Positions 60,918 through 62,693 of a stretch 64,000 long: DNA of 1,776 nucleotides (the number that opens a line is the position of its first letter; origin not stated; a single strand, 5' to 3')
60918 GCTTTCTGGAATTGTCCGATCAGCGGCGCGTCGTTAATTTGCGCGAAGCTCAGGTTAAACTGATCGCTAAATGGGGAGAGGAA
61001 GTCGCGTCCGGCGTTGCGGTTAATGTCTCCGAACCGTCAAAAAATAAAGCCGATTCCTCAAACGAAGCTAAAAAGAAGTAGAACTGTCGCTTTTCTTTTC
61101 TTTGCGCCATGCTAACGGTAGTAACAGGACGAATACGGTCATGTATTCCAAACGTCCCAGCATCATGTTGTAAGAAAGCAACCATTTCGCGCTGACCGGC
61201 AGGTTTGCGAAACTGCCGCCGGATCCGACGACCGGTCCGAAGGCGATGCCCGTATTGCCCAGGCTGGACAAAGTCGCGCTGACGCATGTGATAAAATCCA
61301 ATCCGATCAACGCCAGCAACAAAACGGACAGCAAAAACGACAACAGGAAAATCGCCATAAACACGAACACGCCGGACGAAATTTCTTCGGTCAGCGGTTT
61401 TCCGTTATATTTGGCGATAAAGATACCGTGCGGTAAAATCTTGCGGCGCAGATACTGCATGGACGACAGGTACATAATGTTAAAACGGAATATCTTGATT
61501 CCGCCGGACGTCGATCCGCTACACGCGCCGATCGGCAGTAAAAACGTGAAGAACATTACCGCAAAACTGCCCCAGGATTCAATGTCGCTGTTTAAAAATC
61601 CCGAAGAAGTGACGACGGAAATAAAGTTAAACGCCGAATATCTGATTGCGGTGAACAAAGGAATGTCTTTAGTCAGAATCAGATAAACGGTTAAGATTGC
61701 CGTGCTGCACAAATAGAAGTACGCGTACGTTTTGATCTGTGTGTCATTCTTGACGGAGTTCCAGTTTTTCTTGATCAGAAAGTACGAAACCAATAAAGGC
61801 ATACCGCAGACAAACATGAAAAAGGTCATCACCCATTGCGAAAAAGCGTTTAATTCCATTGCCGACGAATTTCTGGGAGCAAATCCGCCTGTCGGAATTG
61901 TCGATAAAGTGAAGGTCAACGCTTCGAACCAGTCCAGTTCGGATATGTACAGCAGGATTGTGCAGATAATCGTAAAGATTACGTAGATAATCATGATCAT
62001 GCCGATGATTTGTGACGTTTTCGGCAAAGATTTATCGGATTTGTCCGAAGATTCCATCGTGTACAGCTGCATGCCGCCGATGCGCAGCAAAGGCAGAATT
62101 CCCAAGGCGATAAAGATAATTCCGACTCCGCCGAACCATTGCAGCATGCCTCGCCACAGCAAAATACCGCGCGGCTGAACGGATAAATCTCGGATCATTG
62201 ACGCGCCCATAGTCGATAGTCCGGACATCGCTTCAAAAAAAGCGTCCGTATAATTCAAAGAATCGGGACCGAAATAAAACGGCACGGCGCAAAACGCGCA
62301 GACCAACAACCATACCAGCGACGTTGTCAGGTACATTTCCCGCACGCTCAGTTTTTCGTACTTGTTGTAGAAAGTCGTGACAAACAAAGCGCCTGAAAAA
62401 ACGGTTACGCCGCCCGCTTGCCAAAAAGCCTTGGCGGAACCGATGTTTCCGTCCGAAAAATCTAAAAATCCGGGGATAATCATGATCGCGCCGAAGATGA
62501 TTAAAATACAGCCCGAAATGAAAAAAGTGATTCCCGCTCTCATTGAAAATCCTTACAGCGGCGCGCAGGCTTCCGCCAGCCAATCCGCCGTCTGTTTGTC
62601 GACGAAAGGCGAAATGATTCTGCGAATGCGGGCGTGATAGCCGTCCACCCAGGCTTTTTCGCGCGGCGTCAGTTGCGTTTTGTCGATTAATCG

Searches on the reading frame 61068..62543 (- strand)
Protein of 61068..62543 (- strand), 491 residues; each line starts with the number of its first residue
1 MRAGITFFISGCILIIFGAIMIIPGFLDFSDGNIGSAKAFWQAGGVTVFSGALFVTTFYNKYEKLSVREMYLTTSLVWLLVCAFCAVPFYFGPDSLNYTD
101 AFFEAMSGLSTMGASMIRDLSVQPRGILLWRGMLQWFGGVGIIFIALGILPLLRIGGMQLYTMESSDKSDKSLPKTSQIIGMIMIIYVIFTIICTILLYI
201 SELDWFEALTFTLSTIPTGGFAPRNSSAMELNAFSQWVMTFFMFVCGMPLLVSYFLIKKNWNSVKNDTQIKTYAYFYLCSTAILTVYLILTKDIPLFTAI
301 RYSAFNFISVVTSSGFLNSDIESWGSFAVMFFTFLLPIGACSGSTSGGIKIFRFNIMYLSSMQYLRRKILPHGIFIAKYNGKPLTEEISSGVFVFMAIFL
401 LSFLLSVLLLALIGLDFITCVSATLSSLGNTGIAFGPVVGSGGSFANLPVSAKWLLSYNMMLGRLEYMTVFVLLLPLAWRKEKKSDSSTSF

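Call 55: search_protein_families(library=pfam, proteins=[window:61068-62543:-], max_evalue=0.00001)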
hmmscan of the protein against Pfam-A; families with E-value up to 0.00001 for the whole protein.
window:61068-62543:- (491 aa): 1 family
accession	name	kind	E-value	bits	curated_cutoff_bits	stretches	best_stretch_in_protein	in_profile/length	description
PF02386.22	TrkH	-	7.1e-48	163.7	27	1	42-473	7-489/502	Cation transport protein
